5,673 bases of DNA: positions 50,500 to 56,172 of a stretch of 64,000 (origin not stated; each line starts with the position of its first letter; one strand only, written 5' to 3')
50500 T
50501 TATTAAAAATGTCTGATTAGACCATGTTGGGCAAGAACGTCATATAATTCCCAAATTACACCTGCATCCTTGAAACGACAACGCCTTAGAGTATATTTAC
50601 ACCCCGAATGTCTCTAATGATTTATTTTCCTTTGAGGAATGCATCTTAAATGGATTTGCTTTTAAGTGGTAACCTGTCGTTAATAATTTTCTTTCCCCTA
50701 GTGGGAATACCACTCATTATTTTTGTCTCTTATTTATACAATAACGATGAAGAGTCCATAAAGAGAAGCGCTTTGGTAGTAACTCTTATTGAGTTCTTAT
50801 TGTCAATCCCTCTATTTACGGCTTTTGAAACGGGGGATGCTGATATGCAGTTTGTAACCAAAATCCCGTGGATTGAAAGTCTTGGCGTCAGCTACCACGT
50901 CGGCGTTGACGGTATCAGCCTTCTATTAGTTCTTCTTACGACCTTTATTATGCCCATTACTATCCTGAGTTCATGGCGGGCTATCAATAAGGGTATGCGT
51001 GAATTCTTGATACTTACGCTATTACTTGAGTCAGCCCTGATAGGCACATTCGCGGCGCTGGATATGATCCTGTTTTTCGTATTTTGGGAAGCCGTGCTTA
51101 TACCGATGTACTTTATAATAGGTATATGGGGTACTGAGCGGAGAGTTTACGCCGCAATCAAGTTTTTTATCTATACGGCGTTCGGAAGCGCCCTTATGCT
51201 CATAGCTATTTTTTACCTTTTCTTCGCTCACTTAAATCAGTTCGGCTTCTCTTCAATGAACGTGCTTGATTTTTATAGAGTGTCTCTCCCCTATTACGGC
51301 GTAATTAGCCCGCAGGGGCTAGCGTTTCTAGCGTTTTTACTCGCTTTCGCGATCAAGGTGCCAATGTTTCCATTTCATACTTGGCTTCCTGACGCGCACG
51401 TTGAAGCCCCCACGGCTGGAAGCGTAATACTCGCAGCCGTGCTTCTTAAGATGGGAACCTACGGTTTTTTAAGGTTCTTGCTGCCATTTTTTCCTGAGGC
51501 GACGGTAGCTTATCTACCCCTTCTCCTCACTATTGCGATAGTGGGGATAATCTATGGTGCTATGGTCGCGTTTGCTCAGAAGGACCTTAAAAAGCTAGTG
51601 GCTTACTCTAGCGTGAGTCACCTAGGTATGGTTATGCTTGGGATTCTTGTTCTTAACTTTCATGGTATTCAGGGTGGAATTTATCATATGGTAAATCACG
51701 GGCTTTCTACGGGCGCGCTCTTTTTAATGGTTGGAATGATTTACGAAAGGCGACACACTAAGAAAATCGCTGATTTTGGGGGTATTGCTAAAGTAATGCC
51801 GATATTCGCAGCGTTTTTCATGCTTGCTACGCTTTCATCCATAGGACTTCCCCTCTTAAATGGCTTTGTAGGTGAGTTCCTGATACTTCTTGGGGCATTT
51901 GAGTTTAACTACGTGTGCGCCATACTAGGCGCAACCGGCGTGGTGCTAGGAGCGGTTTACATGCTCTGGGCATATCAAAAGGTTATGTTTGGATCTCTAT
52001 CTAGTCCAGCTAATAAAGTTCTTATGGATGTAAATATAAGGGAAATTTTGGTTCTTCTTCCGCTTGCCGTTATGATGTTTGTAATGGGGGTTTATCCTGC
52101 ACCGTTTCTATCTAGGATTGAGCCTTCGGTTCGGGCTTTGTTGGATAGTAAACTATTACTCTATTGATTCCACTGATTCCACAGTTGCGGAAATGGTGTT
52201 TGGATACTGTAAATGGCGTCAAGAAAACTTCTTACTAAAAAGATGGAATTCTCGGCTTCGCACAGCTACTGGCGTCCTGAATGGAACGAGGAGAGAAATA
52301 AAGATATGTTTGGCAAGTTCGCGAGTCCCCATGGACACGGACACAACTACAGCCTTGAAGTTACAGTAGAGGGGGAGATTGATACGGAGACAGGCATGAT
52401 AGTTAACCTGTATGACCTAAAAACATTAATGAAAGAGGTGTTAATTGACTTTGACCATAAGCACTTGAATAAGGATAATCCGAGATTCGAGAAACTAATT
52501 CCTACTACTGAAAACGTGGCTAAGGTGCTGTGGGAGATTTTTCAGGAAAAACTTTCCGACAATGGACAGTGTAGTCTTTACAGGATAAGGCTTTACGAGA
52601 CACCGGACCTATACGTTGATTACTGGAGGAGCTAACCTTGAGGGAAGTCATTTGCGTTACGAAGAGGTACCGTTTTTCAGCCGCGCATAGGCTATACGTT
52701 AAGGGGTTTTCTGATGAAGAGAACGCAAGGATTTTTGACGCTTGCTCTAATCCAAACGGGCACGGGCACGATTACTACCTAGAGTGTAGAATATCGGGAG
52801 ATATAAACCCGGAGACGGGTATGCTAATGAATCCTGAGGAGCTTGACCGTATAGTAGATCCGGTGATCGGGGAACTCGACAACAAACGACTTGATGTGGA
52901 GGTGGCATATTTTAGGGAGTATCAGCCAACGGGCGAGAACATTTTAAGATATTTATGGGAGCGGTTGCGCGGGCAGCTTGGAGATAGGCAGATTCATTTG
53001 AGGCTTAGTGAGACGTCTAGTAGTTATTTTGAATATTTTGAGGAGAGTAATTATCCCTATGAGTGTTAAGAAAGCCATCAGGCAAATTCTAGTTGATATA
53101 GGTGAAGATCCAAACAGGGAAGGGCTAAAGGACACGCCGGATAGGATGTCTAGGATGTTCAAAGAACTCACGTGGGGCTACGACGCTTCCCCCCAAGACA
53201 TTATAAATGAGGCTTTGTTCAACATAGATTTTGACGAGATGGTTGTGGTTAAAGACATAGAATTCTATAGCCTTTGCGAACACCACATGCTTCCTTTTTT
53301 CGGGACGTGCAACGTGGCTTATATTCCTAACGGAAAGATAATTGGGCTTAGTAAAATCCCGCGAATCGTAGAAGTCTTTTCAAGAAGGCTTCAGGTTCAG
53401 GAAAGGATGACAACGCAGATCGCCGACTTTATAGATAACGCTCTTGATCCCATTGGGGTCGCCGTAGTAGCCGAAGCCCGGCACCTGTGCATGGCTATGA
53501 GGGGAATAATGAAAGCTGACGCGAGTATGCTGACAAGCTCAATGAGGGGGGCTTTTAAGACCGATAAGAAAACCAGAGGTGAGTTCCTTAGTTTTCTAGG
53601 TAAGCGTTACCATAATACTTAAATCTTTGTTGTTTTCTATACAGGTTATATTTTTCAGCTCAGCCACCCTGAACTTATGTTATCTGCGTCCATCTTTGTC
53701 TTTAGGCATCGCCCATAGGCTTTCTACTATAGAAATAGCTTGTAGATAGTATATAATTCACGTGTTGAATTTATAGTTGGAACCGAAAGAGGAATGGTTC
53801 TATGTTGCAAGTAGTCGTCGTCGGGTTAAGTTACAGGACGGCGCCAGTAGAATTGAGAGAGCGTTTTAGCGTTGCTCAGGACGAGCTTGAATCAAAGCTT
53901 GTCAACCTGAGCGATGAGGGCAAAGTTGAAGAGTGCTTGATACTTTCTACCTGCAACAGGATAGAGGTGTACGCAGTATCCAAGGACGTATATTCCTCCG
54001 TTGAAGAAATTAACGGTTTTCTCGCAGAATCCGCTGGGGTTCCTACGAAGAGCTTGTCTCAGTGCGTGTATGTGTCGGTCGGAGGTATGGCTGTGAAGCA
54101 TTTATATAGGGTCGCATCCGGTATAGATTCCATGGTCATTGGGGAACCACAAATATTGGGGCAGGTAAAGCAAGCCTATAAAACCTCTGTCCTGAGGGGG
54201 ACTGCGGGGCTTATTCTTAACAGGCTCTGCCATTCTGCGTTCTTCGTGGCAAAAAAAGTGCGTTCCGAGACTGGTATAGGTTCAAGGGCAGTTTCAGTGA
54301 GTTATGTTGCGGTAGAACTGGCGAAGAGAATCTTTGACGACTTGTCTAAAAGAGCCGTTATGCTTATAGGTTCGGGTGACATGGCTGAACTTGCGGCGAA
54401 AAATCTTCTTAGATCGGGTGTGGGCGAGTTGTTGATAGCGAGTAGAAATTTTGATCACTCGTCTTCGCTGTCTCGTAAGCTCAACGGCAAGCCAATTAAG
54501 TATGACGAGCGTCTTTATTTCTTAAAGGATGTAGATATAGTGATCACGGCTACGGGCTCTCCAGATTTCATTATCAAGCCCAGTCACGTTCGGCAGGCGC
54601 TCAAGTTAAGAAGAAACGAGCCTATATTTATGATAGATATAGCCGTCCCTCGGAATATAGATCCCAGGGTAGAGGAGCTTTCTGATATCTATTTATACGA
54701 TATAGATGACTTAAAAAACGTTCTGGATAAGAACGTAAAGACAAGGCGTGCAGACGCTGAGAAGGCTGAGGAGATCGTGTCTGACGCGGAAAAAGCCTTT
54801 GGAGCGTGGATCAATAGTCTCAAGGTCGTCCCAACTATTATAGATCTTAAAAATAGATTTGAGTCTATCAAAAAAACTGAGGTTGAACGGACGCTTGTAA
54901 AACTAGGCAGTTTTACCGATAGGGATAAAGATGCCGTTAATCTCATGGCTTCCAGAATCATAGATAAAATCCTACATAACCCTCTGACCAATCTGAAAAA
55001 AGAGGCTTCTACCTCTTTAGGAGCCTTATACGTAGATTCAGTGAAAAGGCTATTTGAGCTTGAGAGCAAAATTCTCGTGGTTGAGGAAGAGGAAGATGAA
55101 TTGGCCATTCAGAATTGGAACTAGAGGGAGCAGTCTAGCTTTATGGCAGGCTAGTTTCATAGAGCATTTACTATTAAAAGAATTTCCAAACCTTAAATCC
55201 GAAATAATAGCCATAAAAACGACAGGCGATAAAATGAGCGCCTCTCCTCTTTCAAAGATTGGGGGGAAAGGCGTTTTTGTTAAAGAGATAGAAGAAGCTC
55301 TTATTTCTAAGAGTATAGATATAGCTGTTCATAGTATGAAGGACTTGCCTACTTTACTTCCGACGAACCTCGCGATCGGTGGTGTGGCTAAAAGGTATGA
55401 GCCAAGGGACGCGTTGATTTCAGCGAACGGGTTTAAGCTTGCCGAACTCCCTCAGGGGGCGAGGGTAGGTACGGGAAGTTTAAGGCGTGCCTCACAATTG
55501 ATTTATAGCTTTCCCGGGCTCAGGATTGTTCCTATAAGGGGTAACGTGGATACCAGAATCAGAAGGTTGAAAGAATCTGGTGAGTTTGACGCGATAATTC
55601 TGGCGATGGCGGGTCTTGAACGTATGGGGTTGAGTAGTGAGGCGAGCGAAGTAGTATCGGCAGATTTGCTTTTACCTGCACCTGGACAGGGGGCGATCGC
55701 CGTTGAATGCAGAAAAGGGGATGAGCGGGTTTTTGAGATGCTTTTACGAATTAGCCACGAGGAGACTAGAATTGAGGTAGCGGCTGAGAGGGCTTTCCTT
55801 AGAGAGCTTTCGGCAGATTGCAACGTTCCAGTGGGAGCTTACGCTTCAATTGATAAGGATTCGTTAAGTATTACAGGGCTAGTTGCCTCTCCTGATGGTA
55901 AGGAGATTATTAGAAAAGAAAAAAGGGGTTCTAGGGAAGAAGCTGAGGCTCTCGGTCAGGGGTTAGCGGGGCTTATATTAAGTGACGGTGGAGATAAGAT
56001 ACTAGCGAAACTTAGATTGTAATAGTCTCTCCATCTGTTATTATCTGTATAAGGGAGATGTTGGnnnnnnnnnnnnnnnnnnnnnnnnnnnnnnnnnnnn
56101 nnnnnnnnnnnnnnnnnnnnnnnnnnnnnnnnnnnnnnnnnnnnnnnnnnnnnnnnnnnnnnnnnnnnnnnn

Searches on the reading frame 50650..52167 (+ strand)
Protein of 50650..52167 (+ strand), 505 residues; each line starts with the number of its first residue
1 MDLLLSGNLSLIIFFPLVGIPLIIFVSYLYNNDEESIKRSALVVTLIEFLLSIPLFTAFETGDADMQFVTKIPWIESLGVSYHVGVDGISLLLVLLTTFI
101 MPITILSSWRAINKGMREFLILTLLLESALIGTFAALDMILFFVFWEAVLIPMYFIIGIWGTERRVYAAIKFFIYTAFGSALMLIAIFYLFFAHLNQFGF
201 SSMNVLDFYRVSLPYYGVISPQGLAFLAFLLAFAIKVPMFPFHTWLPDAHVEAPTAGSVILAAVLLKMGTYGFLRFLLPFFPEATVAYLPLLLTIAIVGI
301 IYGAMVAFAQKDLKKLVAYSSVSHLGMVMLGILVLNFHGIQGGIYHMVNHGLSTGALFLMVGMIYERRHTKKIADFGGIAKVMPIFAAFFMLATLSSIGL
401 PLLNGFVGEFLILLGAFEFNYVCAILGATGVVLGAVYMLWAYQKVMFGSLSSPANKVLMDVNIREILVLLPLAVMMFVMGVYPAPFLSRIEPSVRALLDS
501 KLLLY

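Call 16: find_encoding_contigs(protein=window:50650-52167:+, flank=3000, max_places=3)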
Protein window:50650-52167:+ (505 aa): no gene with exactly this product is on record in the collection.

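Call 17: search_protein_families(library=ncbifam, proteins=[window:50650-52167:+])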
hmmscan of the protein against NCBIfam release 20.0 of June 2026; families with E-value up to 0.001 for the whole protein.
window:50650-52167:+ (505 aa): 72 families (the best 25 are shown)
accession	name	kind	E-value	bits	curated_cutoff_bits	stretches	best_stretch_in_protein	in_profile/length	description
TIGR01972.1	NDH_I_M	subfamily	2.1e-184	613.8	263.8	1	9-499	1-484/486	NADH-quinone oxidoreductase subunit M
NF004499.0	PRK05846.1-3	equivalog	5.1e-171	569.8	585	1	9-499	7-486/502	NADH-quinone oxidoreductase subunit M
NF004505.0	PRK05846.2-5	equivalog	9.3e-169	562.4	700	1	9-499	5-483/508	NADH-quinone oxidoreductase subunit M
NF004501.0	PRK05846.1-5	subfamily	1.8e-161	538.2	598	1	9-499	7-485/492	NADH-quinone oxidoreductase subunit M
NF004500.0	PRK05846.1-4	equivalog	1.3e-159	532.2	550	1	9-498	7-503/525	NADH-quinone oxidoreductase subunit M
NF004506.0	PRK05846.2-6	equivalog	5.9e-131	438.2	789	1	9-498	7-490/493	NADH-quinone oxidoreductase subunit M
NF009212.0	PRK12561.1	subfamily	2.4e-118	396.2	645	1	9-487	9-485/531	NAD(P)H-quinone oxidoreductase subunit 4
NF004498.0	PRK05846.1-1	equivalog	1.6e-116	390.1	614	1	17-494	6-493/509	NADH-quinone oxidoreductase subunit M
NF004504.0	PRK05846.2-3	equivalog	2.2e-111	373.3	785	1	9-486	12-482/499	NADH-quinone oxidoreductase subunit M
NF005060.0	PRK06473.1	equivalog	3.7e-109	365.7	747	1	9-501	2-485/500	NADH-quinone oxidoreductase subunit M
NF002713.0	PRK02546.1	subfamily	5.5e-105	351.8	827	1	9-497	11-498/533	NAD(P)H-quinone oxidoreductase subunit 4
NF005611.0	PRK07363.1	equivalog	1.2e-90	304.5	764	1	9-497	2-481/501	NADH-quinone oxidoreductase subunit M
NF004502.0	PRK05846.2-1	equivalog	1.1e-81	275.1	791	1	9-483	6-483/500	NADH-quinone oxidoreductase subunit M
NF004503.0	PRK05846.2-2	subfamily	1.9e-73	248.4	720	1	32-490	23-482/490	NADH-quinone oxidoreductase subunit M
NF006419.0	PRK08668.1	equivalog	1.8e-54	185.5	617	1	9-491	4-475/613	NADH dehydrogenase subunit M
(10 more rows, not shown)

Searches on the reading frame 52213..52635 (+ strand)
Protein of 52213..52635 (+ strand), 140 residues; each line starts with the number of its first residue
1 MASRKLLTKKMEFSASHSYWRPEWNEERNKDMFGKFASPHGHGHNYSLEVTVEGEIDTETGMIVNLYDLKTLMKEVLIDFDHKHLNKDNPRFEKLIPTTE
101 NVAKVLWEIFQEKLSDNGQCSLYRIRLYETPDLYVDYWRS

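Call 69: search_protein_families(library=ncbifam, proteins=[window:52213-52635:+], max_evalue=0.00001)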
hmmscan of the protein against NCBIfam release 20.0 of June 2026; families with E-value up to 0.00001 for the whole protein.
window:52213-52635:+ (140 aa): 3 families
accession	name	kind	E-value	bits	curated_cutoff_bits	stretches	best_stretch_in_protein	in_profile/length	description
TIGR00039.1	6PTHBS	subfamily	1.6e-24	86.6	125.5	1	7-135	4-117/124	6-pyruvoyl tetrahydropterin synthase/6-carboxytetrahydropterin synthase family protein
TIGR03367.1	queuosine_QueD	equivalog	1.3e-19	70.3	89.25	1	35-111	20-91/92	6-carboxytetrahydropterin synthase QueD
TIGR03112.1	6_pyr_pter_rel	hypoth_equivalog_domain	1.2e-07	32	69.35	1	41-131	20-106/113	6-pyruvoyl tetrahydropterin synthase-related domain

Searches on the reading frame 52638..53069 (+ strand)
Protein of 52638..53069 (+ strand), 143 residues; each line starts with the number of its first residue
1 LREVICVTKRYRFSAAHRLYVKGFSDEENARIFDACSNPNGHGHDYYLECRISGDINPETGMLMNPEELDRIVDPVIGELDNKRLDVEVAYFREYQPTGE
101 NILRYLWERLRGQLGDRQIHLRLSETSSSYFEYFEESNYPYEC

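Call 69: search_protein_families(library=ncbifam, proteins=[window:52638-53069:+], max_evalue=0.00001)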
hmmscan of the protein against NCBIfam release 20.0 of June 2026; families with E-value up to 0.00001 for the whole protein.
window:52638-53069:+ (143 aa): 2 families
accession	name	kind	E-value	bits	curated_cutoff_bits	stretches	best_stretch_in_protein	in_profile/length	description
TIGR00039.1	6PTHBS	subfamily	1.6e-19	70.5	125.5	1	7-136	4-122/124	6-pyruvoyl tetrahydropterin synthase/6-carboxytetrahydropterin synthase family protein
TIGR03367.1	queuosine_QueD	equivalog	5.8e-13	49.1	89.25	1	7-111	2-91/92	6-carboxytetrahydropterin synthase QueD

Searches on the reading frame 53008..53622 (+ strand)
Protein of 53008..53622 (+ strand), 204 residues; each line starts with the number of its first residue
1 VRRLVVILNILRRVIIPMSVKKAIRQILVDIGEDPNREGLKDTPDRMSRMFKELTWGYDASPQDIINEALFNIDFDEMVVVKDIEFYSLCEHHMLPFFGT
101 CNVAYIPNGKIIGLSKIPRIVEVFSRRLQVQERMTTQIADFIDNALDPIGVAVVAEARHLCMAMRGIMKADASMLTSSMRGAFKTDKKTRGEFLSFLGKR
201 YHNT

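Call 69: search_protein_families(library=ncbifam, proteins=[window:53008-53622:+], max_evalue=0.00001)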
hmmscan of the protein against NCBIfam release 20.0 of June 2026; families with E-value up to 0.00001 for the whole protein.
window:53008-53622:+ (204 aa): 5 families
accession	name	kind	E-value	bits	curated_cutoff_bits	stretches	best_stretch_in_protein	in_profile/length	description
NF006825.1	PRK09347.1-2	subfamily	2.6e-77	258.3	174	1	21-196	2-177/179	GTP cyclohydrolase I FolE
TIGR00063.1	folE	equivalog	8e-76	253.6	181.6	1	21-197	2-178/180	GTP cyclohydrolase I FolE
NF006826.0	PRK09347.1-3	subfamily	1.8e-74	249.3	162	1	19-198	8-187/189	GTP cyclohydrolase I FolE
NF006824.0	PRK09347.1-1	equivalog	2.5e-50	170.9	202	1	19-196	37-215/219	GTP cyclohydrolase I FolE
TIGR03139.1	QueF-II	equivalog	3.1e-08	33.5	86.9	1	76-156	17-97/115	preQ(1) synthase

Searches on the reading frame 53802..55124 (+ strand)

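Call 69: search_protein_families(library=ncbifam, proteins=[window:53802-55124:+], max_evalue=0.00001)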
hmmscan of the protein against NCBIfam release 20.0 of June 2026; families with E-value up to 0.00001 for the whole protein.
window:53802-55124:+ (440 aa): 7 families
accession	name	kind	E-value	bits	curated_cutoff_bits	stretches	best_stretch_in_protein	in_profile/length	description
TIGR01035.1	hemA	equivalog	7.9e-136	453.3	209.55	1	4-421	1-416/416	glutamyl-tRNA reductase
NF000744.0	PRK00045.1-3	equivalog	1.1e-126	423.3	429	1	3-427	2-431/447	glutamyl-tRNA reductase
NF000750.0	PRK00045.3-4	equivalog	1.4e-58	198.9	289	1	10-423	9-416/439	glutamyl-tRNA reductase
NF010548.0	PRK13940.1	equivalog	6.1e-52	176.8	469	1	5-421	4-411/414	glutamyl-tRNA reductase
NF000752.0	PRK00045.4-2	equivalog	1e-47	163.3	381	1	33-405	36-385/412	glutamyl-tRNA reductase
NF000751.1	PRK00045.4-1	equivalog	1.1e-30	107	478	1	44-397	46-380/426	glutamyl-tRNA reductase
NF001909.0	PRK00676.1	equivalog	7.2e-23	81.2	478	1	5-329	4-308/338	glutamyl-tRNA reductase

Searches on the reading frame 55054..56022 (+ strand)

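Call 69: search_protein_families(library=ncbifam, proteins=[window:55054-56022:+], max_evalue=0.00001)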
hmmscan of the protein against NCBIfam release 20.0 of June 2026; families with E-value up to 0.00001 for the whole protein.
window:55054-56022:+ (322 aa): 2 families
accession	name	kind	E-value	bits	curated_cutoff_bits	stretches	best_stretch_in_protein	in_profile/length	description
TIGR00212.1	hemC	equivalog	1.7e-107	358.8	164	1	20-309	2-290/293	hydroxymethylbilane synthase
NF002202.0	PRK01066.1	equivalog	8.2e-38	130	251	1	16-238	18-234/241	hydroxymethylbilane synthase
